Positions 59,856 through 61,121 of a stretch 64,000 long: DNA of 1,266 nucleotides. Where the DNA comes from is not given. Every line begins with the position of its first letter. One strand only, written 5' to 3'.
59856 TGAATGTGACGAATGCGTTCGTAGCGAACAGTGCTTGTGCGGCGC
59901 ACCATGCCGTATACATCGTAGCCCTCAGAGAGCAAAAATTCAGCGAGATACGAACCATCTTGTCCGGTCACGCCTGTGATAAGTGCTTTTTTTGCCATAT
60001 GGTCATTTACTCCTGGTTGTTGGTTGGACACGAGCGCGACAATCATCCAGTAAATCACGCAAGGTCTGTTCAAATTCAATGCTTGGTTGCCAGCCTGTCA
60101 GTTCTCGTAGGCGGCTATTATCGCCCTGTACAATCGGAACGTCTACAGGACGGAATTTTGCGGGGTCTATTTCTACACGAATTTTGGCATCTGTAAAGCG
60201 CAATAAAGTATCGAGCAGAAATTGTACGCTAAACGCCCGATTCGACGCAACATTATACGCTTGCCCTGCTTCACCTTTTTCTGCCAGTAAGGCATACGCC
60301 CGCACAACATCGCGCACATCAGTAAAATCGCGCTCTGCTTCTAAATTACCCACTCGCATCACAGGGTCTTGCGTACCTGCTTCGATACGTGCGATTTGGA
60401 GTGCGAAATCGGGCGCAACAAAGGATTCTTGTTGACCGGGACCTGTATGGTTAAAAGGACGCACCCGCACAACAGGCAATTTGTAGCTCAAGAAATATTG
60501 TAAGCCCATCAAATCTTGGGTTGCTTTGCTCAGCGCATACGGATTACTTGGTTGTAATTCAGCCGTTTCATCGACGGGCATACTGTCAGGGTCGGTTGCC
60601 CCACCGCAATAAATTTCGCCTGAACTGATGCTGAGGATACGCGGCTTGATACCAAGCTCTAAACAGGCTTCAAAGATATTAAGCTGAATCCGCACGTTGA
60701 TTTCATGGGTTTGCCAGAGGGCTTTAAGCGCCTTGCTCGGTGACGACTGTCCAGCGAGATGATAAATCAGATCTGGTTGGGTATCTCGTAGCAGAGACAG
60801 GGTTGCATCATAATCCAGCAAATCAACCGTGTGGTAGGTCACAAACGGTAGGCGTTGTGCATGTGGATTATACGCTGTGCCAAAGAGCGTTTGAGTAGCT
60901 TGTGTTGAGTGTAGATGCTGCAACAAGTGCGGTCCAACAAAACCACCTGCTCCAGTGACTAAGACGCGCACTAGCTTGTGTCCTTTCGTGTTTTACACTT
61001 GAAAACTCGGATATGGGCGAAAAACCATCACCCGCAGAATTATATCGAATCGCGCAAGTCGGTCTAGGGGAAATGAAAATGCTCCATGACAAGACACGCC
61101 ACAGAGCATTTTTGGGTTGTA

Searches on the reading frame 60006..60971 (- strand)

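Call 68: search_protein_families(library=pfam, proteins=[window:60006-60971:-], max_evalue=0.00001)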
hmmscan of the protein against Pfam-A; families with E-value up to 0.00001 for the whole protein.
window:60006-60971:- (322 aa): 4 families
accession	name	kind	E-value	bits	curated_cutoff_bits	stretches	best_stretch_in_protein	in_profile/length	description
PF16363.11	GDP_Man_Dehyd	-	5.6e-58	197.4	27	1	4-306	1-331/332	GDP-mannose 4,6 dehydratase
PF01370.27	Epimerase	-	1e-50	172.8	20.9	1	3-242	1-240/240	NAD dependent epimerase/dehydratase family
PF04321.23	RmlD_sub_bind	-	1.2e-11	44.7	27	1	1-151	1-131/287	RmlD substrate binding domain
PF01073.25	3Beta_HSD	-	7.6e-06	25.6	22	1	4-151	1-152/280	3-beta hydroxysteroid dehydrogenase/isomerase family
